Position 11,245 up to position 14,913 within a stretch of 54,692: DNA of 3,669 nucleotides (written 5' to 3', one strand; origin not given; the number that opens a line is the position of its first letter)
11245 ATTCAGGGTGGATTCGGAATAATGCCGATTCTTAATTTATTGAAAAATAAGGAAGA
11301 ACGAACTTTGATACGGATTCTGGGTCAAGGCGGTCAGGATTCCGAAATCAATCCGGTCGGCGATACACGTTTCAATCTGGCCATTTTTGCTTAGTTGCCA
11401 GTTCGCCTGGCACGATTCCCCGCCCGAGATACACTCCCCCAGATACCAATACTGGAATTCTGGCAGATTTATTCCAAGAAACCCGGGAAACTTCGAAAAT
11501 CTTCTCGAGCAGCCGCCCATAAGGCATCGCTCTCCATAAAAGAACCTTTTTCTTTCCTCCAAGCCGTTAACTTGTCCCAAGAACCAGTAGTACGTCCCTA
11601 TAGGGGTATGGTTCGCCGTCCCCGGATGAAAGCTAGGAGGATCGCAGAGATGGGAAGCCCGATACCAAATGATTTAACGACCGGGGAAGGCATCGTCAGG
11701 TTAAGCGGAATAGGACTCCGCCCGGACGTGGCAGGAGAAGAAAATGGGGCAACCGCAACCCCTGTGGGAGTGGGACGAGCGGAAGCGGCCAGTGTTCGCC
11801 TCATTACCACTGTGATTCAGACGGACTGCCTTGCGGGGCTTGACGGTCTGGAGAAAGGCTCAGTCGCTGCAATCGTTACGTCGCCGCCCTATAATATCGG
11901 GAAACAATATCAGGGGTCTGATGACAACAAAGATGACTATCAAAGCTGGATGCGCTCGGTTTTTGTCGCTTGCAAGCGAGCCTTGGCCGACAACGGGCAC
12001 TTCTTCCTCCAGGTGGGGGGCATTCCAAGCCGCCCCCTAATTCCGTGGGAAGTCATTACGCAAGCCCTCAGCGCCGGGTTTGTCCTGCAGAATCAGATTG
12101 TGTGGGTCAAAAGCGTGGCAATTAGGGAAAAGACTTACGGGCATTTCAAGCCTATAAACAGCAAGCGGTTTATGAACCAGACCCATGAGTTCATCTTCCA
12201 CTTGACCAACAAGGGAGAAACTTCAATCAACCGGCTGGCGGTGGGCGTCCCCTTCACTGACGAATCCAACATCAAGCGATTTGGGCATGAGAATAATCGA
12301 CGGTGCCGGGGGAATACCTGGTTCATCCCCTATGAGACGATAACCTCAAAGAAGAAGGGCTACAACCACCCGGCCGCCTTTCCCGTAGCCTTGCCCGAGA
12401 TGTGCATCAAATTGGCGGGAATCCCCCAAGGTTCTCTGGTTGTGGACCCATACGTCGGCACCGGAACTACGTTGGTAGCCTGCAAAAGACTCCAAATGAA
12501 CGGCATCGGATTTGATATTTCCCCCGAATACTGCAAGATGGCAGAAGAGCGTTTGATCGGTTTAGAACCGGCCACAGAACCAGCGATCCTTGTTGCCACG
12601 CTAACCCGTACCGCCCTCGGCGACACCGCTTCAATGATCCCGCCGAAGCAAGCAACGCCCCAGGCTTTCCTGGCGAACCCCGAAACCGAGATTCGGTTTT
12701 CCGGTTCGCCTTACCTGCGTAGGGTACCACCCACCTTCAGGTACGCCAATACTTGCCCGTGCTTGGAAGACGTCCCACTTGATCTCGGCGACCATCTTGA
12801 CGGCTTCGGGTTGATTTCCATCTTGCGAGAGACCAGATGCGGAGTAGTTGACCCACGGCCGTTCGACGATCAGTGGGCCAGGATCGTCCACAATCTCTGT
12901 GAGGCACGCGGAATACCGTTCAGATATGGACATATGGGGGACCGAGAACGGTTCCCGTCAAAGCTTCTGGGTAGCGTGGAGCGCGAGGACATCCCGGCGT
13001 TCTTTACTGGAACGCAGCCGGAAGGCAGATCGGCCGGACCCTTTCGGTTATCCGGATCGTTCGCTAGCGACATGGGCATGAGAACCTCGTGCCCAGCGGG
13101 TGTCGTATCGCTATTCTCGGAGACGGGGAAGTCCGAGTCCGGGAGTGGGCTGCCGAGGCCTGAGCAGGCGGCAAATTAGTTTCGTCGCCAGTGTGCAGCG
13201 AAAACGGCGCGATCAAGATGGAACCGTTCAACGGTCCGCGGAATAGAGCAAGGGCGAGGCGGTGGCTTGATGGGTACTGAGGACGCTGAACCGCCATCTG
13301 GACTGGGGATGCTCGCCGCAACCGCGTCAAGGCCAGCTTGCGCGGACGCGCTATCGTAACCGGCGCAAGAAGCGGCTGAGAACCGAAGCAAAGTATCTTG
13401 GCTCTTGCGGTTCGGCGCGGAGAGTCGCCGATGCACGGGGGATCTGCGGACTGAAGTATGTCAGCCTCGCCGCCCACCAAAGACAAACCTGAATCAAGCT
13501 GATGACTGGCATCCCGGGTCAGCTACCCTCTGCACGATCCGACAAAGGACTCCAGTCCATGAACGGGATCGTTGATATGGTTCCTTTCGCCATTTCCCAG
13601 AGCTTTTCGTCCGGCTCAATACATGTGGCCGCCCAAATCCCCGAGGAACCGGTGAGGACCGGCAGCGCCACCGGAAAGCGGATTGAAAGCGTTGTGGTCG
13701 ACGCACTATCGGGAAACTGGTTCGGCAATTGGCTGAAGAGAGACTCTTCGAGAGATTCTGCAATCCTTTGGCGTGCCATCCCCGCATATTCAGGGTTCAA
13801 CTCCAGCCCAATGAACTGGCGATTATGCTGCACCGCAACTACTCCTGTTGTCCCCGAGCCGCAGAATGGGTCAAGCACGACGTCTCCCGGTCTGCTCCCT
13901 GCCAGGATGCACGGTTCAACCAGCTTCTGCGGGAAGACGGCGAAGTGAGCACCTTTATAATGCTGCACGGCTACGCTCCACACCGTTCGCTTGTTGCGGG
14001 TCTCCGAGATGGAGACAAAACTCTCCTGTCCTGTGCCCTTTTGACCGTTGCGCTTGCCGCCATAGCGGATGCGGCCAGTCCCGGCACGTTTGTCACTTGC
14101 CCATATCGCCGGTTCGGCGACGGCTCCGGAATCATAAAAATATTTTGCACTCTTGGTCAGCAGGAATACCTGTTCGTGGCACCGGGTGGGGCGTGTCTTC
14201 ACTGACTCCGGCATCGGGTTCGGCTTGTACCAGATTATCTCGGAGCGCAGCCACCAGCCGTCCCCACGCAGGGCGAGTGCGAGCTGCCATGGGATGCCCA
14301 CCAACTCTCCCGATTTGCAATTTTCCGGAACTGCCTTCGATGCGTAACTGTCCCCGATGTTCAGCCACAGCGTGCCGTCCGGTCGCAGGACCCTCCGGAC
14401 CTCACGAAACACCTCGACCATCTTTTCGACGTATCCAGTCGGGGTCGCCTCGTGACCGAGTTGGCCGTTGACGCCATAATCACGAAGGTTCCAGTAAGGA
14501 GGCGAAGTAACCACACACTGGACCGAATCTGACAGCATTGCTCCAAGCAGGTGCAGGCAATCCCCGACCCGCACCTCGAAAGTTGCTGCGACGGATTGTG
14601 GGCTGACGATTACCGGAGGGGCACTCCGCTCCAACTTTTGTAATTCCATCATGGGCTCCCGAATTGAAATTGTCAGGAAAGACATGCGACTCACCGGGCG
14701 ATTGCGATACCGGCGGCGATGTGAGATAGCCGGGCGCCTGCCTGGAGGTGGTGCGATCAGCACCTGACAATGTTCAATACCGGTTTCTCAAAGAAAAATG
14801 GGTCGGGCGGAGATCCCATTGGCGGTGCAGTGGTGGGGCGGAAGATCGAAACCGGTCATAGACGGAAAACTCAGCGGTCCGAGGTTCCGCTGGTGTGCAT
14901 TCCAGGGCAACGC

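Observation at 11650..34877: Five DNA methyltransferase genes in one island, with no recognisable endonuclease partner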

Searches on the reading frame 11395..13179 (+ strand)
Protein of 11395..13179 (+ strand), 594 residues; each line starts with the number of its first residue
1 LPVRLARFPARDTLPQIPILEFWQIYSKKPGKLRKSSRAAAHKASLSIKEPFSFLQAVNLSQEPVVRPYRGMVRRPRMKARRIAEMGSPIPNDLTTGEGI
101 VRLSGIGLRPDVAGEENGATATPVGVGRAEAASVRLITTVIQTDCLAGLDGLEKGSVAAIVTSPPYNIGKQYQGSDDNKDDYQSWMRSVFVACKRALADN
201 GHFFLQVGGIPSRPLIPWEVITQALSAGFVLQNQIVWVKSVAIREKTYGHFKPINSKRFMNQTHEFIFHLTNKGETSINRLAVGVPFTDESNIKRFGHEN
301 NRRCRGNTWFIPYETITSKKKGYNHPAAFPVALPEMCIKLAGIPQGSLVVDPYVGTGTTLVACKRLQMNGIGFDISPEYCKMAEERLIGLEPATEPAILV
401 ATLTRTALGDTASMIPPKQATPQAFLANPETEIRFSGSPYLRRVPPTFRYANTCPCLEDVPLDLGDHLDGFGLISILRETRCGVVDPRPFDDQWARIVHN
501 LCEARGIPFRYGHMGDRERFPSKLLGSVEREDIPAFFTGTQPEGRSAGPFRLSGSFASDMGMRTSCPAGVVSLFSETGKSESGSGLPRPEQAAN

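Call 3: search_protein_families(library=pfam, proteins=[window:11395-13179:+], max_evalue=0.01)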
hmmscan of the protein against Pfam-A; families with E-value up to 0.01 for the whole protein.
window:11395-13179:+ (594 aa): 3 families
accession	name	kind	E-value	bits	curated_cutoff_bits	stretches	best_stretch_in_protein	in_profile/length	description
PF01555.25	N6_N4_Mtase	-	9.8e-46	156.9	26.7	1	157-385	1-221/221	DNA methylase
PF01170.24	UPF0020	-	0.0012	19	22.3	0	322-361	5-44/197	RMKL-like, methyltransferase domain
PF07505.17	DUF5131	-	0.0014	18.6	28.9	1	439-516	146-217/243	Protein of unknown function (DUF5131)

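Call 11: search_protein_families(library=phrogs, proteins=[window:11395-13179:+], max_evalue=0.01)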
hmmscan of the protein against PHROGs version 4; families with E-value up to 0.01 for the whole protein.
window:11395-13179:+ (594 aa): 10 families
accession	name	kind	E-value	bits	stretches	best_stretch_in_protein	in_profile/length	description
phrog_67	-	other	7.2e-51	175.1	1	139-398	125-354/743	DNA methyltransferase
phrog_498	-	other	1.2e-26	94.4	1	153-390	219-423/633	DNA methyltransferase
phrog_6025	-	other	2e-12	48.1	1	139-242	13-113/192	DNA methyltransferase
phrog_3008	-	other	1e-11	45.6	1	314-387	139-211/244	DNA methyltransferase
phrog_23148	-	unknown function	2.1e-11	45.2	1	309-397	69-156/165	-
phrog_23085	-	unknown function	2.5e-07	31.4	1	317-388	36-106/138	-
phrog_18146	-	other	3e-07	30.7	1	319-377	43-101/452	DNA methyltransferase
phrog_8769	-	other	1.5e-05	25.7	1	344-387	10-53/71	methyltransferase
phrog_18293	-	other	0.00012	23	1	323-387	44-107/119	methyltransferase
phrog_12517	-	unknown function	0.00048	20.4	0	156-277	178-306/316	-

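Call 18: search_protein_families(library=padloc, proteins=[window:11650-13179:+], max_evalue=0.01)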
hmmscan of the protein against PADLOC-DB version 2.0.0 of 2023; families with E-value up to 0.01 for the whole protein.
window:11650-13179:+ (509 aa): 61 families (the best 25 are shown)
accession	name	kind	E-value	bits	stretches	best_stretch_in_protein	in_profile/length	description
PDLC03295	MTase_II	-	9.1e-76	253.1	1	54-302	5-266/292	Type II methyltransferase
PDLC03387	MTase_II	-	5.9e-39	131.9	2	130-305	126-278/289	Type II methyltransferase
PDLC03353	MTase_II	-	5.1e-37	125.8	1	53-302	10-250/260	Type II methyltransferase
PDLC03371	MTase_II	-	4.6e-34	116.1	1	52-304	10-254/260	Type II methyltransferase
PDLC03350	MTase_II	-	3.2e-33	113.5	1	51-302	55-295/312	Type II methyltransferase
PDLC03299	MTase_II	-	1.4e-32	111.4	1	54-303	16-258/296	Type II methyltransferase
PDLC03320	MTase_II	-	1.9e-21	74.5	2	236-308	209-280/289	Type II methyltransferase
PDLC03216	MTase_II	-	5.5e-17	59.8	1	51-316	10-269/364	Type II methyltransferase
PDLC03260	MTase_II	-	1.4e-16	58.4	2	139-300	167-305/349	Type II methyltransferase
PDLC03738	oMTase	-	3e-16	57.1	1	45-317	13-280/376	orphan methyltransferase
PDLC03339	MTase_II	-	5.6e-16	56.3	1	211-302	182-271/399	Type II methyltransferase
PDLC03363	MTase_II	-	4e-15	54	1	222-302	40-118/294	Type II methyltransferase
PDLC03323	MTase_II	-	6.3e-15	53.1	2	239-302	232-294/330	Type II methyltransferase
PDLC03230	MTase_II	-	7.3e-15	53.1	1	56-308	39-287/360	Type II methyltransferase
PDLC03265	MTase_II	-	1.4e-13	49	2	54-157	26-127/333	Type II methyltransferase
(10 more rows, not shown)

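Call 19: search_protein_families(library=ncbifam, proteins=[window:11650-13179:+], max_evalue=0.01)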
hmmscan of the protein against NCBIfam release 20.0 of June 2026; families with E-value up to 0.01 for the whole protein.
window:11650-13179:+ (509 aa): 6 families
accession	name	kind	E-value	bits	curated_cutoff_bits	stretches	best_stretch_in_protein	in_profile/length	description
NF008572.0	PRK11524.1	equivalog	1.7e-20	73.3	292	1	54-303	16-257/294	adenine-specific DNA-methyltransferase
NF050803.1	DnaMtaseCcrMCaul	equivalog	2.1e-17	63.1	830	1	53-319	4-264/350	adenine-specific DNA-methyltransferase CcrM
NF010253.0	PRK13699.1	subfamily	1.5e-07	31.4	244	1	239-309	143-212/226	DNA methyltransferase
TIGR01177.1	TIGR01177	hypoth_equivalog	1.8e-06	27.5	316.55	1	229-292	151-214/330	TIGR01177 family methyltransferase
TIGR03534.1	RF_mod_PrmC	equivalog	0.0065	15.9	199.1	0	8-81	94-166/253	peptide chain release factor N(5)-glutamine methyltransferase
NF040721.1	Trm14_Arch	equivalog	0.0067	15.6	280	0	238-279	169-210/370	tRNA (guanine(6)-N2)-methyltransferase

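Call 43: search_solved_structures(query=window:11650-13179:+, max_evalue=0.00001)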
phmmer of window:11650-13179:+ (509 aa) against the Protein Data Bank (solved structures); distinct sequences matched with E-value up to 0.00001: 12.
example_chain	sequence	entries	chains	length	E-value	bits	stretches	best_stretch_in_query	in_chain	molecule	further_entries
8s9m_A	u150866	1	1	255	1e-19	73.7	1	220-303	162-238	DNA cytosine-N4 methyltransferase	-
8s9n_A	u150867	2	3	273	1.1e-19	73.6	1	56-303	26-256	DNA cytosine-N4 methyltransferase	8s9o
8urk_A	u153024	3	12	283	6.6e-17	64.5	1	28-305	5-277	Methyltransferase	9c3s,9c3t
9c3u_A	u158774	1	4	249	3.9e-15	58.6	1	61-303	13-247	Methyltransferase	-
2zie_A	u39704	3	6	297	2.6e-12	49.3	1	66-307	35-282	Putative modification methylase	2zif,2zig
1g60_A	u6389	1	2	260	9.5e-12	47.5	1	53-299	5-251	Adenine-specific Methyltransferase MboIIA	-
1boo_A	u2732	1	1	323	1.5e-11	46.8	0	239-302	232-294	PROTEIN (N-4 CYTOSINE-SPECIFIC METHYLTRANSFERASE PVU II)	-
6pbd_A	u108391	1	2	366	2.7e-10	42.7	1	54-309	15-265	Modification methylase CcrMI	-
5hek_A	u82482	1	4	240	1.9e-08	36.5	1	235-302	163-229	Adenine specific DNA methyltransferase (DpnA)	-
5hfj_A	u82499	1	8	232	2.3e-08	36.3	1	235-302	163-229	Adenine specific DNA methyltransferase (DpnA)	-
1nw8_A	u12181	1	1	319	2.8e-07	32.7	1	41-303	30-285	MODIFICATION METHYLASE RSRI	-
1eg2_A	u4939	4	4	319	3.1e-07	32.6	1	41-303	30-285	MODIFICATION METHYLASE RSRI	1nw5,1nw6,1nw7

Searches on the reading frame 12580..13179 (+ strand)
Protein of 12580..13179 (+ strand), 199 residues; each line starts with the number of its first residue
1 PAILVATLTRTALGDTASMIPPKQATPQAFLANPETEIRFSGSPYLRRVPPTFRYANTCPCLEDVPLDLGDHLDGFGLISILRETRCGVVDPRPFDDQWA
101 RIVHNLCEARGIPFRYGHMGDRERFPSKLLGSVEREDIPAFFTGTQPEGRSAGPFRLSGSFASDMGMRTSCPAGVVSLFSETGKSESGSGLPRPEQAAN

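Call 51: search_protein_families(library=pfam, proteins=[window:12580-13179:+], max_evalue=10)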
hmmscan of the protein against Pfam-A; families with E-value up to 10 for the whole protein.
window:12580-13179:+ (199 aa): 1 family
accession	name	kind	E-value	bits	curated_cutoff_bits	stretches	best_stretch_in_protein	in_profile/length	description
PF07505.17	DUF5131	-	0.00044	20.3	28.9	1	44-121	146-217/243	Protein of unknown function (DUF5131)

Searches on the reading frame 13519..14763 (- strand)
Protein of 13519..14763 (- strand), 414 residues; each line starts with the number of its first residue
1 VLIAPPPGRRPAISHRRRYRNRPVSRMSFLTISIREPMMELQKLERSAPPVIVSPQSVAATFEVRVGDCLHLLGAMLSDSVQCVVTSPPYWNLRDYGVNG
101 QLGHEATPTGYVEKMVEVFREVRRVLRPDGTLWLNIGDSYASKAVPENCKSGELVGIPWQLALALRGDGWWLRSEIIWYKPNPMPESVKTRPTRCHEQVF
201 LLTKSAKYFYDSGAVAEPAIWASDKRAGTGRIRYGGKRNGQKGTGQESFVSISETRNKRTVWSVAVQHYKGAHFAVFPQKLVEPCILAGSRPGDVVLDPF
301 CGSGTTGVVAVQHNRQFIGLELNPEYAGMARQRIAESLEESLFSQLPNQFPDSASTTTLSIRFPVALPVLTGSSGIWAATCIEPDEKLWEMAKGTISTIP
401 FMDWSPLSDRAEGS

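Call 3: search_protein_families(library=pfam, proteins=[window:13519-14763:-], max_evalue=0.01)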
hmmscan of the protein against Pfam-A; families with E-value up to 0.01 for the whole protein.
window:13519-14763:- (414 aa): 5 families
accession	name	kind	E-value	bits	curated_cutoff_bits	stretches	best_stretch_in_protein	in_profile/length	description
PF01555.25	N6_N4_Mtase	-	2.9e-51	175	26.7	1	81-330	1-219/221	DNA methylase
PF01170.24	UPF0020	-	5.2e-05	23.5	22.3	1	287-311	23-47/197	RMKL-like, methyltransferase domain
PF08241.18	Methyltransf_11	-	9e-05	23.5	21.2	0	111-133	72-94/95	Methyltransferase domain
PF13649.12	Methyltransf_25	-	0.00014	22.9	27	0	296-337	1-44/97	Methyltransferase domain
PF13847.12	Methyltransf_31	-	0.00019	21.6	27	0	292-336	3-50/145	Methyltransferase domain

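Call 18: search_protein_families(library=padloc, proteins=[window:13519-14763:-], max_evalue=0.01)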
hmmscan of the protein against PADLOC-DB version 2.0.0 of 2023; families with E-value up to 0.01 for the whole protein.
window:13519-14763:- (414 aa): 70 families (the best 25 are shown)
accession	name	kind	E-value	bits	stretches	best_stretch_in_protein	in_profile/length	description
PDLC03387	MTase_II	-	5.2e-102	338.9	1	60-341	10-282/289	Type II methyltransferase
PDLC03252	MTase_II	-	1.5e-71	239.7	3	247-336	266-355/365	Type II methyltransferase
PDLC03336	MTase_II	-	6e-52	175.1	2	60-219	27-194/421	Type II methyltransferase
PDLC03303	MTase_II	-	1.1e-42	144.5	2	65-210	7-147/668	Type II methyltransferase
PDLC03353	MTase_II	-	3.2e-37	126.5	1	70-339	17-255/260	Type II methyltransferase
PDLC03371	MTase_II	-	2.3e-35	120.4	1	61-337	10-255/260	Type II methyltransferase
PDLC03316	MTase_II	-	1.4e-34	117.8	1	79-213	53-178/390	Type II methyltransferase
PDLC03309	MTase_II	-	5.4e-33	112.4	4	257-337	266-345/353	Type II methyltransferase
PDLC03738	oMTase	-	1.7e-28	97.4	2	272-339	203-272/376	orphan methyltransferase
PDLC03216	MTase_II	-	2.1e-28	97.4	1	64-339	14-260/364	Type II methyltransferase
PDLC03299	MTase_II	-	2.7e-28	97.3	1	64-340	17-265/296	Type II methyltransferase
PDLC03350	MTase_II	-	3.6e-26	90.3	2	256-340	216-301/312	Type II methyltransferase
PDLC03265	MTase_II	-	8e-26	89.2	2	251-335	244-329/333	Type II methyltransferase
PDLC03320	MTase_II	-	1e-24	85.2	1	43-339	14-279/289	Type II methyltransferase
PDLC03259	MTase_II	-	1.7e-23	81.2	2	63-144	5-85/423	Type II methyltransferase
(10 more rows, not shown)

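Call 19: search_protein_families(library=ncbifam, proteins=[window:13519-14763:-], max_evalue=0.01)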
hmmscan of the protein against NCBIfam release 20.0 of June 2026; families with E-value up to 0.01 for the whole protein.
window:13519-14763:- (414 aa): 8 families
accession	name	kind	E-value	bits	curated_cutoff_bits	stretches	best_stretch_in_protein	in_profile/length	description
NF050803.1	DnaMtaseCcrMCaul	equivalog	4.3e-28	98.2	830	2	268-337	181-250/350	adenine-specific DNA-methyltransferase CcrM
NF008572.0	PRK11524.1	equivalog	4.2e-20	72.1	292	2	272-336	194-258/294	adenine-specific DNA-methyltransferase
NF010253.0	PRK13699.1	subfamily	1.3e-12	47.9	244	1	273-336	144-207/226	DNA methyltransferase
NF045667.1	MTase_DVU1556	equivalog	4.6e-05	23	155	0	113-143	98-126/213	DVU_1556 family methyltransferase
NF040538.1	methyl_ArsM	equivalog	0.00012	21.4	500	0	115-151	189-223/356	arsinothricin biosynthesis methyltransferase ArsM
NF043040.1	corrin_prot_MT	hypoth_equivalog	0.00021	20.8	180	1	290-337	38-86/216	corrinoid protein-associated methyltransferase CpaM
NF008823.0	PRK11873.1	subfamily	0.0024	17.4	263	0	117-151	164-196/272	arsenite methyltransferase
TIGR01177.1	TIGR01177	hypoth_equivalog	0.0026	17.1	316.55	0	287-305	177-195/330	TIGR01177 family methyltransferase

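Call 44: search_solved_structures(query=window:13519-14763:-, max_evalue=0.00001)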
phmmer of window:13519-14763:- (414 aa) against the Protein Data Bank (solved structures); distinct sequences matched with E-value up to 0.00001: 12.
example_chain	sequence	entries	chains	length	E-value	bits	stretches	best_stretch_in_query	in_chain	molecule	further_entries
2zie_A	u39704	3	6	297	3.2e-25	92.2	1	62-337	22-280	Putative modification methylase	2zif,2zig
6pbd_A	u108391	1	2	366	9.1e-20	74.2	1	272-336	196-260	Modification methylase CcrMI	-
8s9m_A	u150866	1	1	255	4.3e-19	72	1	259-338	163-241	DNA cytosine-N4 methyltransferase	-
8s9n_A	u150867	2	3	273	4.9e-19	71.8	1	258-338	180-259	DNA cytosine-N4 methyltransferase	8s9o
1boo_A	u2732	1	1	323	3.2e-17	65.8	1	271-350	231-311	PROTEIN (N-4 CYTOSINE-SPECIFIC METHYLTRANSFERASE PVU II)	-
8urk_A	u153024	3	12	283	1.1e-16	64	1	168-334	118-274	Methyltransferase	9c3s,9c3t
9c3u_A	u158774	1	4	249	7.5e-16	61.3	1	145-334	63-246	Methyltransferase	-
1eg2_A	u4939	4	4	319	1.2e-14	57.4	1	65-332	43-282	MODIFICATION METHYLASE RSRI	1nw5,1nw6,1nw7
1nw8_A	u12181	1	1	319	1.2e-14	57.3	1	65-332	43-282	MODIFICATION METHYLASE RSRI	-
1g60_A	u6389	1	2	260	6.2e-13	51.7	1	167-331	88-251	Adenine-specific Methyltransferase MboIIA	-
5hek_A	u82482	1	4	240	4.1e-11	45.7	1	280-339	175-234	Adenine specific DNA methyltransferase (DpnA)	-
5hfj_A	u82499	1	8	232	9.9e-11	44.4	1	280-334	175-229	Adenine specific DNA methyltransferase (DpnA)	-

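Call 102: find_related_loci(query=window:13519-14763:-, collection=viral_contigs, flank=10000)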
Query window:13519-14763:- (414 aa) in viral_contigs; peptide patterns used: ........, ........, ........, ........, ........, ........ (x = any residue, [..] = any of these).
22 stretches matched a pattern; 14 encode a relative of the query (tblastn E <= 1e-3); 14 distinct loci.
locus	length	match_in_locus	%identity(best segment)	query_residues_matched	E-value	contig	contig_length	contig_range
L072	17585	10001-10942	48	62-338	5e-90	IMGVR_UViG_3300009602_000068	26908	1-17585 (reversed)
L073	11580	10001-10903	47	67-345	7e-82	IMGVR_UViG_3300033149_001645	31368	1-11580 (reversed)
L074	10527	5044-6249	39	61-362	7e-80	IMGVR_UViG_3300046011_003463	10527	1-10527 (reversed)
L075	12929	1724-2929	39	61-362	7e-80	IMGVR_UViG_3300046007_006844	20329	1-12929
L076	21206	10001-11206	39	61-362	7e-80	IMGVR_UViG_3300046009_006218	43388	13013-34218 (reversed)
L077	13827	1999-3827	41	61-346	4e-79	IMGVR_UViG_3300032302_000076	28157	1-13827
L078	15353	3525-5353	41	61-346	4e-79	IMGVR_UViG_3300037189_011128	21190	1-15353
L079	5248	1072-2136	41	57-333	9e-78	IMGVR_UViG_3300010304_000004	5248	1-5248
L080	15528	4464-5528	41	57-333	1e-77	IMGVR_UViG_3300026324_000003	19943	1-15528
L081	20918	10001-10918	43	67-334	4e-74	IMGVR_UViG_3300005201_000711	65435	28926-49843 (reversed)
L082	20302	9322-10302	47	67-336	2e-86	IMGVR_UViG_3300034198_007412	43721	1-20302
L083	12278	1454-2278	44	66-343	3e-70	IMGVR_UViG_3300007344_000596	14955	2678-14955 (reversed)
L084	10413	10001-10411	50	62-172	2e-35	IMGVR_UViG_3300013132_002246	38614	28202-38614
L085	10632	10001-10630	36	61-189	8e-33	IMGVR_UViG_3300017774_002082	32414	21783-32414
